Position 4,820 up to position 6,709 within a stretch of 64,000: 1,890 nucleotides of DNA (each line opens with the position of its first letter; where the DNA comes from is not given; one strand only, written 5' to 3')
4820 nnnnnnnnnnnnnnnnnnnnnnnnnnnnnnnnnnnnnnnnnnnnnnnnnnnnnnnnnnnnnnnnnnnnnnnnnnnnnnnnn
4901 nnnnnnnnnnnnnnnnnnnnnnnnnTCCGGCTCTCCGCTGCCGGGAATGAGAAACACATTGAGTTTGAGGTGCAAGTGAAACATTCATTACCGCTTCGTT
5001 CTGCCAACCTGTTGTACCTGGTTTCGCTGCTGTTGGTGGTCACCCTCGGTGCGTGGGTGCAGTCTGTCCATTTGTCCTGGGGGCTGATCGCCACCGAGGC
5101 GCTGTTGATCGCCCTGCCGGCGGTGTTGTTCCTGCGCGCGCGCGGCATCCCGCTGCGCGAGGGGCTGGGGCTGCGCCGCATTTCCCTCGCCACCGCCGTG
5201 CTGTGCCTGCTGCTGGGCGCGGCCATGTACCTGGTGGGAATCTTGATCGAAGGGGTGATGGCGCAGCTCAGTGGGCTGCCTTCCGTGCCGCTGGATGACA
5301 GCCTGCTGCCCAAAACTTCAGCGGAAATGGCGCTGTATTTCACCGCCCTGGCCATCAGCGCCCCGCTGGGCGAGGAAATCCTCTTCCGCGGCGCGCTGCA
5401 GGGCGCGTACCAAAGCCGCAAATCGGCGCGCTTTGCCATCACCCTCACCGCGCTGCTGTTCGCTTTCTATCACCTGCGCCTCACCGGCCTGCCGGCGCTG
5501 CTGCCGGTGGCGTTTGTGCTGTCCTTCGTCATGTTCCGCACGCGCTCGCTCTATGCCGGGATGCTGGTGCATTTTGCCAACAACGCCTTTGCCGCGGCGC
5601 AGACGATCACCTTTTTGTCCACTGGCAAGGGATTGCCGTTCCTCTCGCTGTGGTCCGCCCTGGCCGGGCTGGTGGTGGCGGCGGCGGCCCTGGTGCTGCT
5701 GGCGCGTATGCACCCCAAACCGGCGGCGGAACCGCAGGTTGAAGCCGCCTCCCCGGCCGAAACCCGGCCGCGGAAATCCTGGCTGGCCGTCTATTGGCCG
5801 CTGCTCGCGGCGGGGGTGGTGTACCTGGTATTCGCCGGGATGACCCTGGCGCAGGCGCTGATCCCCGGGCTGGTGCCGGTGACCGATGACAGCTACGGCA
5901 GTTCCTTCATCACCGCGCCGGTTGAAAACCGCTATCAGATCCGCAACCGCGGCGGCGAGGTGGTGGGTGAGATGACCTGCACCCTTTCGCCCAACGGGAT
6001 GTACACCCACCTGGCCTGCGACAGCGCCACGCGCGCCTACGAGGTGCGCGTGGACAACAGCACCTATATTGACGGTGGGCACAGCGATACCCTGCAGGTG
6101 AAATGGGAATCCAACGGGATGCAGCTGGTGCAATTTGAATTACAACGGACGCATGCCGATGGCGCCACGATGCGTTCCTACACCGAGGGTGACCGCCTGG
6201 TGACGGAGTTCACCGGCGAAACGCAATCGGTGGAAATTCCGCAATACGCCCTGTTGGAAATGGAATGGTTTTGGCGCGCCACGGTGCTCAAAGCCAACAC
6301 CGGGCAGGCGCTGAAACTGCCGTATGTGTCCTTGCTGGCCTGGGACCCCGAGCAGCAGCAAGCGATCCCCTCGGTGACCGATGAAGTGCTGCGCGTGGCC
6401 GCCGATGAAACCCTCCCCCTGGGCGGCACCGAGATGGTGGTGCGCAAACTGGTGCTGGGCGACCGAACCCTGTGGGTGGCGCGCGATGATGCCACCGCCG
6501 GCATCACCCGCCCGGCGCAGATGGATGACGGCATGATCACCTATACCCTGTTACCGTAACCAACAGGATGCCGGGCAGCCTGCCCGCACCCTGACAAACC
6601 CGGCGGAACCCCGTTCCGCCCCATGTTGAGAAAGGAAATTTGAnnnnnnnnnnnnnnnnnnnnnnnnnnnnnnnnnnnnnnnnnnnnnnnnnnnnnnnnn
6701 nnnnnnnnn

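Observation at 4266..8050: NfeD-like - CPBP protease - flotillin operon with an unusual protease insertion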

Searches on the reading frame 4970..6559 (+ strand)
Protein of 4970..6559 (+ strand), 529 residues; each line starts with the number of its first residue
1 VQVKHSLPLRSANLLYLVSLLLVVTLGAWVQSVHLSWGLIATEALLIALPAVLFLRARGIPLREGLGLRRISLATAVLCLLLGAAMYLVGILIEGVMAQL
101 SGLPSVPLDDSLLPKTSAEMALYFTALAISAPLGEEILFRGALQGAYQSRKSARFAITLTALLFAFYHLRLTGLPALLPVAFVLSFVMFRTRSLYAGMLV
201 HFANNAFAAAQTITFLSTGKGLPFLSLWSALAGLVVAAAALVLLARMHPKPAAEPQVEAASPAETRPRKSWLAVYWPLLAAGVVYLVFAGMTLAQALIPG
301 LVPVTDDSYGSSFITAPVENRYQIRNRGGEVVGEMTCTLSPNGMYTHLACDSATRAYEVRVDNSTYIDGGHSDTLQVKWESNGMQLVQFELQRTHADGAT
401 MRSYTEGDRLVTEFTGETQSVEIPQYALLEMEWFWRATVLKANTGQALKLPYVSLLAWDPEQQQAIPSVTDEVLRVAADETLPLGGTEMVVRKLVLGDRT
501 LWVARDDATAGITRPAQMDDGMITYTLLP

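Call 3: search_protein_families(library=pfam, proteins=[window:4970-6559:+], max_evalue=0.01)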
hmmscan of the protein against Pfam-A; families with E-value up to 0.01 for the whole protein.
window:4970-6559:+ (529 aa): 1 family
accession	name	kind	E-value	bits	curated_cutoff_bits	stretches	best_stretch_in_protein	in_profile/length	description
PF02517.21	Rce1-like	-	6.3e-18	65.3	22.4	1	120-207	4-93/93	Type II CAAX prenyl endopeptidase Rce1-like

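Call 4: search_protein_families(library=ncbifam, proteins=[window:4970-6559:+], max_evalue=0.01)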
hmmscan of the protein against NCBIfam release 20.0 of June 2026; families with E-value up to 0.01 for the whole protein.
window:4970-6559:+ (529 aa): 5 families
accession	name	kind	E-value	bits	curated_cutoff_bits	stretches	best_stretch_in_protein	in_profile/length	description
NF041647.1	ABC_perm_CPBP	equivalog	4.6e-31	108.3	435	1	9-210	423-632/636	ABC transporter permease subunit/CPBP intramembrane protease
NF033192.3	CPBP_JDVT_MrtJ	equivalog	1.1e-08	35.6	75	1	126-208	3-95/98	JDVT-CTERM system glutamic-type intramembrane protease MrtJ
NF040589.1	CPBP_Synerg_MrtS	equivalog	4.8e-08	33.4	130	1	113-208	64-163/170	Synerg-CTERM system glutamic-type intramembrane protease MrtS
NF046050.1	CPBP_fam_MroQ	equivalog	1.6e-06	27.8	270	1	77-212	82-224/243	intramembrane glutamic endopeptidase MroQ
NF040914.1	Mrt_core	domain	0.0067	16.5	100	1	132-210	12-103/108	myxosortase family intramembrane protease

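Call 9: find_homologous_proteins(query=window:4970-6559:+)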
Query window:4970-6559:+ (529 aa): 53 proteins with E <= 0.001 among 8000 candidates.
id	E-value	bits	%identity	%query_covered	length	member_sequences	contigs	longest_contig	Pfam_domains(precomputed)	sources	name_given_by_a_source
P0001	0.0e+0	1111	99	97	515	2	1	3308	PF02517.22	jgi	jgi:membrane protease YdiL (CAAX protease family)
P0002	3.3e-177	608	53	99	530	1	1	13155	PF02517.22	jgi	jgi:uncharacterized protein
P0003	3.6e-172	592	52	99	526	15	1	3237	PF02517.22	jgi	jgi:membrane protease YdiL (CAAX protease family)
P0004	2.2e-169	583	51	97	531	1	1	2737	PF02517.22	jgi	jgi:hypothetical protein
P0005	6.8e-169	581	51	99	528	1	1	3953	PF02517.22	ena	-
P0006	1.0e-168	580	52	99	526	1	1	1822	PF02517.22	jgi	jgi:membrane protease YdiL (CAAX protease family)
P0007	1.6e-166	573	53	99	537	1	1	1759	PF02517.22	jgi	-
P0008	1.9e-166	573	50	99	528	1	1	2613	PF02517.22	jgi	jgi:uncharacterized protein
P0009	4.4e-166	572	50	99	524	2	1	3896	PF02517.22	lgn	-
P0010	2.6e-165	569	49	99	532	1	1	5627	PF02517.22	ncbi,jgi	-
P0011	4.9e-160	552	48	99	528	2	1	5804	PF02517.22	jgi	jgi:membrane protease YdiL (CAAX protease family)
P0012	7.5e-152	525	51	91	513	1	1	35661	PF02517.22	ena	-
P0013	6.7e-141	489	49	99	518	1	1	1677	PF02517.22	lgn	-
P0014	1.1e-139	485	45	99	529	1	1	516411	PF02517.22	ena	-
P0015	1.3e-139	484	44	100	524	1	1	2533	PF02517.22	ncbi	-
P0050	3.8e-11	61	32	34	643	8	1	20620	PF12679.14,PF02517.22,PF12730.14,PF12698.14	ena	-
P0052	1.7e-7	48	29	43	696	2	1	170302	PF12679.14,PF01061.30,PF02517.22,PF12698.14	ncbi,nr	ncbi:MAG: CPBP family intramembrane metalloprotease [Acidobacteria bacterium]|nr:CPBP family intrame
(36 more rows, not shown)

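Call 12: find_related_loci(query=A1, collection=genome_contigs, flank=6000)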
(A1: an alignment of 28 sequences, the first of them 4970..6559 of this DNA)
Query A1 (529 aa) in genome_contigs; peptide patterns used: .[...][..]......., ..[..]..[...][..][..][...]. (x = any residue, [..] = any of these).
599 stretches matched a pattern (row limit reached: there are more); 362 encode a relative of the query (tblastn E <= 1e-3); the best 80 are kept; 80 distinct loci.
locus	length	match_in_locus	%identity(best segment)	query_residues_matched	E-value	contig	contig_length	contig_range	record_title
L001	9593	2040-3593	46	3-528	5e-146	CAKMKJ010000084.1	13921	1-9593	uncultured Anaerolineaceae bacterium isolate OKU9 genome assembly, contig: MEGAHIT_co_assembly_000000019416, whole genom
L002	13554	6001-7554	46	2-528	3e-143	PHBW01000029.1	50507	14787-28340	MAG: Chloroflexi bacterium HGW-Chloroflexi-4 08E140C01_z5_2013_Ig3399_v2_scaffold_1149, whole genome shotgun sequence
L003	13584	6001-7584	44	1-528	3e-138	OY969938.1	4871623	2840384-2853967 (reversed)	MAG: uncultured Chloroflexia bacterium isolate MFD02416.bin.c.1 genome assembly, chromosome: 1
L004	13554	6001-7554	46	2-528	2e-136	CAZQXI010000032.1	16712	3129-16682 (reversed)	MAG TPA_asm: uncultured Anaerolinea sp. isolate SRP302447_co4_258 genome assembly, contig: NODE_9020_length_16712_cov_16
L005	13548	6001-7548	32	3-527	1e-70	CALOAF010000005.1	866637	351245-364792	MAG: uncultured Anaerolineaceae bacterium isolate HOU_bin.0089 genome assembly, contig: contig_13619, whole genome shotg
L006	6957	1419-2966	33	3-523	6e-65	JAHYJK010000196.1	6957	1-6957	MAG: Anaerolineaceae bacterium isolate KA20 NODE_4420_length_6957_cov_4.434114, whole genome shotgun sequence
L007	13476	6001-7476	32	27-527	8e-56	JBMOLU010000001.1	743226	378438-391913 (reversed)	MAG: Chloroflexota bacterium isolate Betzabe_MAG032 MAG032_1, whole genome shotgun sequence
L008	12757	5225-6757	32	3-518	1e-55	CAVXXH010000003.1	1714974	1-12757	MAG: uncultured Chloroflexia bacterium isolate MFD04716.bin.1.227 genome assembly, contig: contig_1835, whole genome sho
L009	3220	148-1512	32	9-467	2e-45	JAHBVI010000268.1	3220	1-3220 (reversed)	MAG: Anaerolineae bacterium isolate ACE_CHL11 CHL11_268, whole genome shotgun sequence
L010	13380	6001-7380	31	39-501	2e-41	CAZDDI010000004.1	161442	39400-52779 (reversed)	MAG TPA_asm: uncultured Anaerolineales bacterium isolate SRP241326_co1_75 genome assembly, contig: NODE_154_length_16144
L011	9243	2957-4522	29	2-528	1e-41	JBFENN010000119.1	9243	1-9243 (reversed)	MAG: Anaerolineales bacterium isolate Mix_mud03.2021.01.63 k141_613656_length_9243_cov_12.9023, whole genome shotgun seq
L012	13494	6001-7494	28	39-527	2e-41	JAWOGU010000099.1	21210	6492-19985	MAG: Chloroflexota bacterium isolate CWP4-1.bin.112 k191_1168140, whole genome shotgun sequence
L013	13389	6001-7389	32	9-469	1e-40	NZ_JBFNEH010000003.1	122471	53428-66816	MAG: Symbiobacterium sp. isolate AA23 NODE_121_length_122471_cov_5.464278, whole genome shotgun sequence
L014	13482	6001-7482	30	12-521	1e-40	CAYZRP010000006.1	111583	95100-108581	MAG TPA_asm: uncultured Anaerolineales bacterium isolate SRP298887_co1_48 genome assembly, contig: NODE_69_length_111583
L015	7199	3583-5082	33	22-527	1e-39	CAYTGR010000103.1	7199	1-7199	MAG TPA_asm: uncultured Anaerolineales bacterium isolate binchicken_co20_429 genome assembly, contig: NODE_18582_length_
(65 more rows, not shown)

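Call 14: find_encoding_contigs(protein=P0001, flank=6000, max_places=4)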
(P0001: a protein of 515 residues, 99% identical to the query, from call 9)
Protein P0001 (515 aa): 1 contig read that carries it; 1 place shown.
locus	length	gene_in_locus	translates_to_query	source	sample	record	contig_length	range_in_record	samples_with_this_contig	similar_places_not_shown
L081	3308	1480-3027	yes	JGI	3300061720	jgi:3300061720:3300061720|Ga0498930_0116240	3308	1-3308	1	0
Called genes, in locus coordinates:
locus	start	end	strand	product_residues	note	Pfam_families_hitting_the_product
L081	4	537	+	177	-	PF02608:Bmp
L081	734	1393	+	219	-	-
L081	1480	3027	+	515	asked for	PF02517:Rce1-like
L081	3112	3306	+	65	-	?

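Call 15: find_encoding_contigs(protein=P0002, flank=6000, max_places=4)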
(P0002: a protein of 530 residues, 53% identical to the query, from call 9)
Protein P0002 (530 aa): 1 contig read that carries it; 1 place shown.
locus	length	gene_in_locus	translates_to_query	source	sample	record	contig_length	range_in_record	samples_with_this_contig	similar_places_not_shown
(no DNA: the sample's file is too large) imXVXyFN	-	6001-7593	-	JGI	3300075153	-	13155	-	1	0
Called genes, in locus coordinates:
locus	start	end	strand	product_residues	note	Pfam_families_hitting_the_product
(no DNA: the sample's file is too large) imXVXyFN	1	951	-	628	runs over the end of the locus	PF07944:Beta-AFase-like_GH127_cat, PF20736:Glyco_hydro127M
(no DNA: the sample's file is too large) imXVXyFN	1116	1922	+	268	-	PF00106:adh_short, PF08659:KR, PF13561:adh_short_C2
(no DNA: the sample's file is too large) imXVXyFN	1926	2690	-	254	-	-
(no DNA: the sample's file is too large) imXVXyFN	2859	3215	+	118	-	-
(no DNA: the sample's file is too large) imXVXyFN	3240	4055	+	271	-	PF23023:Anti-Pycsar_Apyc1 (faint), PF12706:Lactamase_B_2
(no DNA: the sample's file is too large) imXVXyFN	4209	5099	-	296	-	PF01384:PHO4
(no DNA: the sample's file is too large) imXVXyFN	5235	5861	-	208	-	PF01865:PhoU_div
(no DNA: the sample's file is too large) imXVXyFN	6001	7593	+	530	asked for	PF02517:Rce1-like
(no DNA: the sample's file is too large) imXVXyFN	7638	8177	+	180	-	?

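Call 16: find_encoding_contigs(protein=P0012, flank=6000, max_places=4)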
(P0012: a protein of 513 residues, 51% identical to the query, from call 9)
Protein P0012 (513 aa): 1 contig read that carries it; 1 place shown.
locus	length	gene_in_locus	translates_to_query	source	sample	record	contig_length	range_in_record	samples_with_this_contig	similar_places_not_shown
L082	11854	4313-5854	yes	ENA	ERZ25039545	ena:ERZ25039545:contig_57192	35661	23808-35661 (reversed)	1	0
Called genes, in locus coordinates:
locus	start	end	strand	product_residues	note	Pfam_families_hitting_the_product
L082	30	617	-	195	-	PF00149:Metallophos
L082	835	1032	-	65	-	-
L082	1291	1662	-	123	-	-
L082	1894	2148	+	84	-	-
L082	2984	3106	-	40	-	PF00202:Aminotran_3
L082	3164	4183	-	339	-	PF00202:Aminotran_3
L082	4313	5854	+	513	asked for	PF02517:Rce1-like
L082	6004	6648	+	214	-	PF20092:DUF6483 (faint)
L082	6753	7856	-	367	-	PF03916:NrfD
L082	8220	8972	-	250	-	PF12797:Fer4_2 (faint), PF12838:Fer4_7 (weak)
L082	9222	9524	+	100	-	-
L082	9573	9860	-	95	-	-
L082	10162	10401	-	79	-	-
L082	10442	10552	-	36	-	-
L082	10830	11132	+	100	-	-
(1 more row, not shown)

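Call 39: find_related_loci(query=A1, collection=metagenome_contigs, flank=5000)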
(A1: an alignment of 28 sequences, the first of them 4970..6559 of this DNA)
Query A1 (529 aa) in metagenome_contigs; peptide patterns used: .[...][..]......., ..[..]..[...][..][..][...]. (x = any residue, [..] = any of these).
600 stretches matched a pattern (row limit reached: there are more); 385 encode a relative of the query (tblastn E <= 1e-3); the best 80 are kept; 80 distinct loci.
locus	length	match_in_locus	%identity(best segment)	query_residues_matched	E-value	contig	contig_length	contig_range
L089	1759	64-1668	53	3-527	1e-173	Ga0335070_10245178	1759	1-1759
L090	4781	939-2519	45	3-528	5e-140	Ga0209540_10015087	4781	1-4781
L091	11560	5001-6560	45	2-528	5e-137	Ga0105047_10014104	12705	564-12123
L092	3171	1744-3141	39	11-484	4e-106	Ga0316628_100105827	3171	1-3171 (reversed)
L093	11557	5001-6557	43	2-528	7e-126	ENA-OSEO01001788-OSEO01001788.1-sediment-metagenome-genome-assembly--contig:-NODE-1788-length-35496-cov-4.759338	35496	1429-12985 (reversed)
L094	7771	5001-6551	32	3-524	3e-76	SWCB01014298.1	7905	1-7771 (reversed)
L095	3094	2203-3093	51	2-299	7e-74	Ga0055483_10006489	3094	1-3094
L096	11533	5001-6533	34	3-518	2e-62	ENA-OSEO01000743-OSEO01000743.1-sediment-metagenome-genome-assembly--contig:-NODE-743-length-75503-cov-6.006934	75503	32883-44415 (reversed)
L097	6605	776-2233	32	11-506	3e-53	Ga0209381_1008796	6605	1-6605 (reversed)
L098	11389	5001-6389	32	9-469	2e-41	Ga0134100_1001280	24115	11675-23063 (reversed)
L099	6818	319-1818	32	22-527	7e-38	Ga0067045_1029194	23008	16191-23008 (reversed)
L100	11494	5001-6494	30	26-528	1e-36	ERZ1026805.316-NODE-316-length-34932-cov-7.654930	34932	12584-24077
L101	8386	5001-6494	30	26-528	1e-36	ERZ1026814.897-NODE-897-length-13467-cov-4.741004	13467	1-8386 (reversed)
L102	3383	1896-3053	35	9-392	3e-36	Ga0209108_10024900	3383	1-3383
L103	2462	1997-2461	47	2-156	1e-36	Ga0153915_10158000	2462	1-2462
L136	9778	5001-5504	29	50-214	2e-11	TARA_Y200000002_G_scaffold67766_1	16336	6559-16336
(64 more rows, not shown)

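Call 57: predict_structure(alignment_id=A1)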
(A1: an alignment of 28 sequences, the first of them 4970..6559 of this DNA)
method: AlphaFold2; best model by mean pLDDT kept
length: 529 residues; sequences in the alignment: 28
mean_pLDDT: 91.2   pTM: 0.70
mean pLDDT of the five models: 91.2, 90.7, 90.2, 89.9, 89.1
residues with pLDDT >= 90: 387; 70-90: 115; 50-70: 21; < 50: 6
segments of 3 or more residues with pLDDT < 50: 258-262
pLDDT, mean of each block of 10 residues (from residue 1): 82 98 95 92 97 96 95 98 97 87 70 89 97 98 96 96 96 93 98 98 97 90 87 97 96 66 65 96 95 78 75 85 96 97 93 97 91 97 91 95 96 93 92 93 86 93 93 90 86 93 83 88 93
secondary structure, 60 per line:
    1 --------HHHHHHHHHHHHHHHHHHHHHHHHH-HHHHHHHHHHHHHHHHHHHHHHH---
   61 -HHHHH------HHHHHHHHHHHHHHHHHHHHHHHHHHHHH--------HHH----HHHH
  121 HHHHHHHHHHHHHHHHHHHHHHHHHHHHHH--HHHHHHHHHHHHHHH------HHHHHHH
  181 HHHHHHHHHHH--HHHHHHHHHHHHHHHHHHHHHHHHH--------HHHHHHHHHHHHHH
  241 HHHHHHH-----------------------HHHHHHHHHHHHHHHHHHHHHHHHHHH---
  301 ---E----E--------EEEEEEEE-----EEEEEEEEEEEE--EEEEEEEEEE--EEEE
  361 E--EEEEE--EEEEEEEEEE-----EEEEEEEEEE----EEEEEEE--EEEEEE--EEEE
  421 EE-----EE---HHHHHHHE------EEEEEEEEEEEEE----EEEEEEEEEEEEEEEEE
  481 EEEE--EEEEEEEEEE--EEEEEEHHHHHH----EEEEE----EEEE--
elements in order: H9-33 H35-57 H62-66 H73-101 H117-150 H153-167 H174-191 H194-218 H227-247 H271-297 E318-325 E331-342 E345-354 E357-361 E364-368 E371-380 E386-395 E400-406 E409-414 E417-422 H433-439 E447-459 E464-484 E487-496 E499-504 H505-510 E515-519 E524-527

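Call 59: fold_search(model_id=the predicted structure, library=pdb)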
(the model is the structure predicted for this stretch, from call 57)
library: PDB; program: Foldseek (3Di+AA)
matches with E <= 10: 843; with E <= 0.001: 1
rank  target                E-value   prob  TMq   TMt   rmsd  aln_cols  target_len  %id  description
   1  9fqr_Xh               1.6e-04  1.00  0.25  0.36   8.3       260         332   10  96-nm repeat of axonemal doublet microtubules from bovine sperm (released 2025-03-26)
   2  6u0o_A                4.7e-03  1.00  0.30  0.55   7.1       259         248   16  Crystal structure of a peptidoglycan release complex, SagB-SpdC, in lipidic cubic phase (released 2020-09-23)
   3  2in5_B                3.6e-02  0.90  0.16  0.36  18.5       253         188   11  Crystal Structure of the hypothetical lipoprotein YmcC from Escherichia coli (K12), Northeast Structural Genomics targ (released 2006-11-07)
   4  8bk2_B                4.0e-02  0.33  0.07  0.19  19.2       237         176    8  X-ray structure of meningococcal factor H binding protein variant 2 in complex with a specific and bactericidal human  (released 2023-11-22)
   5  4h6y_B                4.0e-02  0.13  0.10  0.12  23.2       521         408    8  Crystal structure of the DH-PH-PH domain of FARP1 (released 2013-03-13)
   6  5n0c_A                5.3e-02  0.06  0.07  0.04  31.2       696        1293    7  Crystal structure of the tetanus neurotoxin in complex with GM1a (released 2017-06-21)
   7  3m4w_D                8.8e-02  0.12  0.08  0.14  22.0       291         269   11  Structural basis for the negative regulation of bacterial stress response by RseB (released 2010-05-05)
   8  3bga_B                9.2e-02  0.07  0.07  0.04  22.7       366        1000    7  Crystal structure of beta-galactosidase from Bacteroides thetaiotaomicron VPI-5482 (released 2007-12-11)
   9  8frl_G                1.1e-01  0.14  0.09  0.13  21.0       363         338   10  Acinetobacter baylyi LptB2FG bound to lipopolysaccharide and a macrocyclic peptide (released 2024-01-03)
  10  9m58_A                1.2e-01  0.15  0.08  0.10  23.4       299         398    9  Cu/Zn-superoxide dismutase from Deinococcus radiodurans (Calcium-free) (released 2025-09-24)
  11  3fzx                  1.3e-01  0.23  0.11  0.24  18.9       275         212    8  CRYSTAL STRUCTURE OF A PUTATIVE EXPORTED PROTEIN WITH YMCC-LIKE FOLD (BF2203) FROM BACTEROIDES FRAGILIS NCTC 9343 AT 2.2 (released 2009-02-03)
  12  1lf7                  1.4e-01  0.41  0.10  0.21  13.1       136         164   15  Crystal Structure of Human Complement Protein C8gamma at 1.2 A Resolution (released 2002-06-12)
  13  2dfk_C                1.6e-01  0.11  0.10  0.13  20.9       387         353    9  Crystal structure of the CDC42-Collybistin II complex (released 2006-05-02)
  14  2pz1                  1.6e-01  0.09  0.09  0.11  22.2       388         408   10  Crystal Structure of Auto-inhibited Asef (released 2007-08-21)
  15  6amq_D                1.7e-01  0.11  0.08  0.11  18.4       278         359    9  Crystal structure of the DNA polymerase III subunit beta from Enterobacter cloacae (released 2017-11-01)
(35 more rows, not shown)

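Call 61: search_protein_families(library=padloc, proteins=[window:4976-6559:+], max_evalue=0.01)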
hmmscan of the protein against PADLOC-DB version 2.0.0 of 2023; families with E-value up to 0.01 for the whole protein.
window:4976-6559:+ (527 aa): 0 families

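Call 70: find_encoding_contigs(protein=P0010, flank=5000, max_places=2)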
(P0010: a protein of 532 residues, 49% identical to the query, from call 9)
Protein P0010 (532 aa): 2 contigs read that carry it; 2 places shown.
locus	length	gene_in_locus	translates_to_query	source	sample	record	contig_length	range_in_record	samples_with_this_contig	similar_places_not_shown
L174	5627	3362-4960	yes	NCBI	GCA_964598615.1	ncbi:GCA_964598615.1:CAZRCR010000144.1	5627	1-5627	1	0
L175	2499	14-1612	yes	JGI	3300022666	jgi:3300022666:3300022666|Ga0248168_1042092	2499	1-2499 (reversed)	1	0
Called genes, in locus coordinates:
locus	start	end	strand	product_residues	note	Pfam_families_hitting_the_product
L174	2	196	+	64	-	?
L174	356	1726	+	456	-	PF07690:MFS_1, PF13347:MFS_2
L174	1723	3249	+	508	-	PF00890:FAD_binding_2 (faint), PF01266:DAO (weak), PF01593:Amino_oxidase, PF03486:HI0933_like (faint), PF07992:Pyr_redox_2 (faint), PF13450:NAD_binding_8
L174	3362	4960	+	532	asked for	PF02517:Rce1-like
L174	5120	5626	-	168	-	?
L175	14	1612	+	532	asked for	PF02517:Rce1-like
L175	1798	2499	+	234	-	?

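Call 71: find_encoding_contigs(protein=P0011, flank=5000, max_places=2)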
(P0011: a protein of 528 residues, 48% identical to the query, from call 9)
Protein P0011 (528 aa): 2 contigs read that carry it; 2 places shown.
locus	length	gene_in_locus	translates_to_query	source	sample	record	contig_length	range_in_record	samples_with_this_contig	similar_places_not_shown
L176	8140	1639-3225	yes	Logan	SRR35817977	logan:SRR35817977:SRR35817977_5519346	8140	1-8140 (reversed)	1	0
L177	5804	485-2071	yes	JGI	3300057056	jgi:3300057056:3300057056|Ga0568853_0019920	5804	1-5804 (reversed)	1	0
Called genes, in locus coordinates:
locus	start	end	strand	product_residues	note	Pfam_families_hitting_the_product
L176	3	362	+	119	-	?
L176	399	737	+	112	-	PF03891:DUF333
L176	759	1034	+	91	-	-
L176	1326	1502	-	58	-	-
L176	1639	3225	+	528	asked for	PF02517:Rce1-like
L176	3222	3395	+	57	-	-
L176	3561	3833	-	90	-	-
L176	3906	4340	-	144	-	PF14329:DUF4386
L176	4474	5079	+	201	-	PF13787:HXXEE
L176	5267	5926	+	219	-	-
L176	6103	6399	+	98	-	PF00072:Response_reg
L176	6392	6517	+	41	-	-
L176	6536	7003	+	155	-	PF05425:CopD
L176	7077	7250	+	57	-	-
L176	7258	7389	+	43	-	-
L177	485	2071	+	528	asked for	PF02517:Rce1-like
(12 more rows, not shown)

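Call 72: find_encoding_contigs(protein=P0005, flank=5000, max_places=2)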
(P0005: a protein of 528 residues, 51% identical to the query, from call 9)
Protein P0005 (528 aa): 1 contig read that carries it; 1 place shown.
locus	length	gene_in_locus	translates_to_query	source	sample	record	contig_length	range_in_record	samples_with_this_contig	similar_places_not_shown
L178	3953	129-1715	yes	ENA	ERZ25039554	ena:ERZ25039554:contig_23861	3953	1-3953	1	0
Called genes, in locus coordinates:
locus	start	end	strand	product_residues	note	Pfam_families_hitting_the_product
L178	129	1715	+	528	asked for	PF02517:Rce1-like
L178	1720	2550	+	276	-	PF04072:LCM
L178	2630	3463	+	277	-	PF13173:AAA_14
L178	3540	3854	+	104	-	PF13635:DUF4143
